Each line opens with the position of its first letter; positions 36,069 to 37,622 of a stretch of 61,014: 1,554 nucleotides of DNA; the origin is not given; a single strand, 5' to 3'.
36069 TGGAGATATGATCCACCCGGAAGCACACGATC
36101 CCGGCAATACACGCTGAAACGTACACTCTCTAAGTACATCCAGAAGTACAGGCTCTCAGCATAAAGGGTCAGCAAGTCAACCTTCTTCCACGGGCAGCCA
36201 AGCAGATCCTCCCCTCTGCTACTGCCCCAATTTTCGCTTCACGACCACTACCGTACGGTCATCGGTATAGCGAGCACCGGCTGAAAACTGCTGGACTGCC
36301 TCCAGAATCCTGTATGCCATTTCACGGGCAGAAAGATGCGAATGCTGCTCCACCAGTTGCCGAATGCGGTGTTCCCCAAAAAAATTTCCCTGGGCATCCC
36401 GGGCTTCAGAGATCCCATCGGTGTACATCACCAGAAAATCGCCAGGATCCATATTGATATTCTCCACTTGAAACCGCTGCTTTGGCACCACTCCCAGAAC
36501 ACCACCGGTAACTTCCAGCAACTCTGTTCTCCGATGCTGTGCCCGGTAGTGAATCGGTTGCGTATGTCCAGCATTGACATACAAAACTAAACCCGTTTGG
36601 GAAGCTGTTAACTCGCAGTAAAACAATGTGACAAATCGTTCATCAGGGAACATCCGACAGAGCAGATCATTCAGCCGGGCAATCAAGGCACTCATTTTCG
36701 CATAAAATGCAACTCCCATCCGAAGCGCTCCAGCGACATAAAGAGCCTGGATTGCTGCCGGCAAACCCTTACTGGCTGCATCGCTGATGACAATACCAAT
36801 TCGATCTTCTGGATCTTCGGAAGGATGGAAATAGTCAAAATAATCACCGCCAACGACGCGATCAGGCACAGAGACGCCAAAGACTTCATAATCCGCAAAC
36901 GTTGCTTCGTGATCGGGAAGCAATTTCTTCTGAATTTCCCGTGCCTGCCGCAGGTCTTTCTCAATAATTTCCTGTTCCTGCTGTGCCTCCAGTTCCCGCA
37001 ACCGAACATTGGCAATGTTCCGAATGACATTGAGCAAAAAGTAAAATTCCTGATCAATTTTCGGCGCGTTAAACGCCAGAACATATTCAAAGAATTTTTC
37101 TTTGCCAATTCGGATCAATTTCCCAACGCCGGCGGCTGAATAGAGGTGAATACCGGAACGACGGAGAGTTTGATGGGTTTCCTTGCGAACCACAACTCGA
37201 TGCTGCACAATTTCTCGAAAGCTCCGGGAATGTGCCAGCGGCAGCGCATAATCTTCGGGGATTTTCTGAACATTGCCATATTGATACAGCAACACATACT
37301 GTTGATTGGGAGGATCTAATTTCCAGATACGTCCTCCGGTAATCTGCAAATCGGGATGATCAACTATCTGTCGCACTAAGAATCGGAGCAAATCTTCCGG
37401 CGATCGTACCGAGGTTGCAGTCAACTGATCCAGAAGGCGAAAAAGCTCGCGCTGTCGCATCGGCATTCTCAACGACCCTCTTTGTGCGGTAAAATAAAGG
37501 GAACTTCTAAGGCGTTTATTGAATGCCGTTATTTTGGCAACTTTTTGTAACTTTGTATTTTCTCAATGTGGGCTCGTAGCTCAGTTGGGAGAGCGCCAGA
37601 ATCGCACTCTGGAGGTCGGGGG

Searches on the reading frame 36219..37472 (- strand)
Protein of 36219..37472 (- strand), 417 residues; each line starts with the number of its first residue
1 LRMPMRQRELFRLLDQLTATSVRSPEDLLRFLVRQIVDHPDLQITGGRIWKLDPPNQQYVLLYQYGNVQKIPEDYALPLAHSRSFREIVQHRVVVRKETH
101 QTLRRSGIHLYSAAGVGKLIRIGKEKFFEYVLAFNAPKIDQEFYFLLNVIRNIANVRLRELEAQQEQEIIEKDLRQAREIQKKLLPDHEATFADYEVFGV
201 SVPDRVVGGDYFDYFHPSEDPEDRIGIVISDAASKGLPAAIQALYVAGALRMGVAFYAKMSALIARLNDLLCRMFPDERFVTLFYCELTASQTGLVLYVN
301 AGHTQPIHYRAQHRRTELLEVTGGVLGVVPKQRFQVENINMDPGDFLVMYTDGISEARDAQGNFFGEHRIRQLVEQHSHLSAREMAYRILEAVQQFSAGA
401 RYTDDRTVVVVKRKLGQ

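Call 22: search_protein_families(library=pfam, proteins=[window:36219-37472:-], max_evalue=0.0001)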
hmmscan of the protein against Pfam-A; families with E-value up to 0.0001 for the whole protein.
window:36219-37472:- (417 aa): 1 family
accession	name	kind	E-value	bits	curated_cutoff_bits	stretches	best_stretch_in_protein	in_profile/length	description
PF07228.17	SpoIIE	-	6.8e-45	153.8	25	1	221-413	1-191/192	Stage II sporulation protein E (SpoIIE)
